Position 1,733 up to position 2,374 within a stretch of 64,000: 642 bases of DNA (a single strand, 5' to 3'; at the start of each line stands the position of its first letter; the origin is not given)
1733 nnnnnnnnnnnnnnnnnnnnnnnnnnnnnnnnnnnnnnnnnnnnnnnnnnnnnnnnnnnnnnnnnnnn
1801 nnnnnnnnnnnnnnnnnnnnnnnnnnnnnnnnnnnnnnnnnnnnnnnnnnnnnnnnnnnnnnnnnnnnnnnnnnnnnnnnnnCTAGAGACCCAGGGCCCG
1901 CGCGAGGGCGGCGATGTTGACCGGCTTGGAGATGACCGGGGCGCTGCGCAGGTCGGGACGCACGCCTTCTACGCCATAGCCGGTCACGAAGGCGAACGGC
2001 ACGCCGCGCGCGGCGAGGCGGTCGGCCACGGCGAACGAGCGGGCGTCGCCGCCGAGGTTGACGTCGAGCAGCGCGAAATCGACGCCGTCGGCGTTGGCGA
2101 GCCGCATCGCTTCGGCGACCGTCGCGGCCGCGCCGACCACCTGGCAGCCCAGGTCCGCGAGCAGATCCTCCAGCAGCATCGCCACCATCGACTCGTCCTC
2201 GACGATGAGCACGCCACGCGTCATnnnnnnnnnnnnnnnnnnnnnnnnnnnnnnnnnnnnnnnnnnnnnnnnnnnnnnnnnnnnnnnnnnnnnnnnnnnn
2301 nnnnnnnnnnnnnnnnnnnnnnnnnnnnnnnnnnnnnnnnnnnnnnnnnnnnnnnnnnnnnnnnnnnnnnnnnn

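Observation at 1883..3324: FixL-type heme-PAS sensor joined to an HWE kinase and a receiver-only partner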

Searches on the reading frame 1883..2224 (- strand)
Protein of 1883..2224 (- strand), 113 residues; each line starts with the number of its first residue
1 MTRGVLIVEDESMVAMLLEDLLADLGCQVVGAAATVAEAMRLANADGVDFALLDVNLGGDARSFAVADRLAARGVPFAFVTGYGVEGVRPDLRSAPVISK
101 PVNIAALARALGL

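Call 3: search_protein_families(library=pfam, proteins=[window:1883-2224:-], max_evalue=0.01)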
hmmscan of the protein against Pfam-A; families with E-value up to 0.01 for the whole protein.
window:1883-2224:- (113 aa): 2 families
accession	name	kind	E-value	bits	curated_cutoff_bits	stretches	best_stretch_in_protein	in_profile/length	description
PF00072.30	Response_reg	-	6.6e-11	42.8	30.2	1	5-109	1-108/111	Response regulator receiver domain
PF14833.11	NAD_binding_11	-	0.0071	17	30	1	31-100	16-86/122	NAD-binding of NADP-dependent 3-hydroxyisobutyrate dehydrogenase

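Call 4: search_protein_families(library=ncbifam, proteins=[window:1883-2224:-], max_evalue=0.01)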
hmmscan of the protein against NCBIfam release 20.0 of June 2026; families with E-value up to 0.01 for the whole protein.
window:1883-2224:- (113 aa): 30 families (the best 25 are shown)
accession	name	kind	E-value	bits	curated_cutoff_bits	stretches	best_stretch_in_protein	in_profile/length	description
NF009971.0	PRK13435.1-2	subfamily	5.1e-20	71.7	151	1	5-111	3-109/141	response regulator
NF006623.1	PRK09191.1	subfamily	4.7e-17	62.6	240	1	3-109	138-246/258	PhyR family response regulator anti-anti-sigma factor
NF009972.0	PRK13435.1-3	subfamily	2.8e-14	53.1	119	1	3-106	17-119/146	response regulator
NF009970.0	PRK13435.1-1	equivalog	9.9e-12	45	143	1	5-111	3-108/125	response regulator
NF009974.0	PRK13435.1-6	equivalog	8.3e-11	41.8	171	1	4-103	7-107/155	response regulator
NF009973.0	PRK13435.1-4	equivalog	2.1e-10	40.8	158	1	5-111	11-118/154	response regulator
TIGR02956.1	TMAO_torS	equivalog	1.6e-06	26.5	676.5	1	4-58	703-756/967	TMAO reductase system sensor histidine kinase/response regulator TorS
NF008034.0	PRK10766.1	equivalog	4.7e-05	23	275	1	1-61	1-60/231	two-component system response regulator TorR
NF041832.1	near_NosP_CTERM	subfamily_domain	6e-05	22.3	400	1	4-107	253-362/370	NahK/ErcS family hybrid sensor histidine kinase/response regulator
NF045717.1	DVU0259_DivK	exception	0.00012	22.3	160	1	1-59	1-58/117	DVU0259 family response regulator domain-containing protein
NF007708.0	PRK10403.1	equivalog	0.00013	21.5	343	1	5-59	9-64/215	nitrate/nitrite response regulator protein NarP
NF008099.0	PRK10841.1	equivalog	0.00023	19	920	1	5-74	827-894/949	two-component system sensor histidine kinase RcsC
NF041866.1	EpsW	equivalog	0.00036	20.1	200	1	3-58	6-62/131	exopolysaccharide biosynthesis response regulator EpsW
NF010411.0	PRK13837.1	equivalog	0.00041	18.5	647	1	5-111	700-808/828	two-component system VirA-like sensor kinase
NF008302.0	PRK11091.1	equivalog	0.00048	18.4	838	1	5-73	528-594/779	aerobic respiration two-component sensor histidine kinase ArcB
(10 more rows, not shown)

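Call 33: search_solved_structures(query=window:1883-2224:-, max_evalue=0.0001, show_alignments=3)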
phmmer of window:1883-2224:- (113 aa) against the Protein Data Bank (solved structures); distinct sequences matched with E-value up to 0.0001: 14.
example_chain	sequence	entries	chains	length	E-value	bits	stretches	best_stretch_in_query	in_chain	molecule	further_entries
2lpm_A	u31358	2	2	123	2.1e-23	85.9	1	5-103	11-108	Two-component response regulator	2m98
5ieb_A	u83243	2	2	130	1.4e-21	80.1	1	5-112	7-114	Sensory transduction regulatory protein | SdrG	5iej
2msw_A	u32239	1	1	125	6.2e-13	52.3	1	5-109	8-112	Response regulator/sensor histidine kinase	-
2n9u_A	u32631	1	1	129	3.1e-10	43.6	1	4-91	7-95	Response regulator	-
9by5_A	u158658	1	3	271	8e-09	39.1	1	4-102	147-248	Response regulator receiver protein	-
4g97_A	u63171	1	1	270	5.8e-08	36.3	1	5-103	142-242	Response regulator receiver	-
9cb6_A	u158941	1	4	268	7e-08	36.1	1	5-101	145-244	Response regulator receiver protein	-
5uxw_A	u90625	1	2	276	1.5e-07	35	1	4-103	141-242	Sensory transduction regulatory protein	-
5uxv_A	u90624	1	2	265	1.5e-07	35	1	4-103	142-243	Sensory transduction regulatory protein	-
4qic_A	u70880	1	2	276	1.7e-07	34.8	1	4-103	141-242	Sensory transduction regulatory protein, Anti-anti-sigma factor PhyR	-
1s8n_A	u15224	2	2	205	1.1e-06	32.2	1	3-110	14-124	putative antiterminator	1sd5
3n0r_A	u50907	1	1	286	1.2e-06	32.1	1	4-107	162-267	Response regulator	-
3cg0_A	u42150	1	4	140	2.6e-06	31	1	4-110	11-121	Response regulator receiver modulated diguanylate cyclase with PAS/PAC sensor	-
28tm_A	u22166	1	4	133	4.7e-06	30.2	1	2-109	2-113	C-terminal domain of PAS domain-containing hybrid sensor histidine kinase/response regulat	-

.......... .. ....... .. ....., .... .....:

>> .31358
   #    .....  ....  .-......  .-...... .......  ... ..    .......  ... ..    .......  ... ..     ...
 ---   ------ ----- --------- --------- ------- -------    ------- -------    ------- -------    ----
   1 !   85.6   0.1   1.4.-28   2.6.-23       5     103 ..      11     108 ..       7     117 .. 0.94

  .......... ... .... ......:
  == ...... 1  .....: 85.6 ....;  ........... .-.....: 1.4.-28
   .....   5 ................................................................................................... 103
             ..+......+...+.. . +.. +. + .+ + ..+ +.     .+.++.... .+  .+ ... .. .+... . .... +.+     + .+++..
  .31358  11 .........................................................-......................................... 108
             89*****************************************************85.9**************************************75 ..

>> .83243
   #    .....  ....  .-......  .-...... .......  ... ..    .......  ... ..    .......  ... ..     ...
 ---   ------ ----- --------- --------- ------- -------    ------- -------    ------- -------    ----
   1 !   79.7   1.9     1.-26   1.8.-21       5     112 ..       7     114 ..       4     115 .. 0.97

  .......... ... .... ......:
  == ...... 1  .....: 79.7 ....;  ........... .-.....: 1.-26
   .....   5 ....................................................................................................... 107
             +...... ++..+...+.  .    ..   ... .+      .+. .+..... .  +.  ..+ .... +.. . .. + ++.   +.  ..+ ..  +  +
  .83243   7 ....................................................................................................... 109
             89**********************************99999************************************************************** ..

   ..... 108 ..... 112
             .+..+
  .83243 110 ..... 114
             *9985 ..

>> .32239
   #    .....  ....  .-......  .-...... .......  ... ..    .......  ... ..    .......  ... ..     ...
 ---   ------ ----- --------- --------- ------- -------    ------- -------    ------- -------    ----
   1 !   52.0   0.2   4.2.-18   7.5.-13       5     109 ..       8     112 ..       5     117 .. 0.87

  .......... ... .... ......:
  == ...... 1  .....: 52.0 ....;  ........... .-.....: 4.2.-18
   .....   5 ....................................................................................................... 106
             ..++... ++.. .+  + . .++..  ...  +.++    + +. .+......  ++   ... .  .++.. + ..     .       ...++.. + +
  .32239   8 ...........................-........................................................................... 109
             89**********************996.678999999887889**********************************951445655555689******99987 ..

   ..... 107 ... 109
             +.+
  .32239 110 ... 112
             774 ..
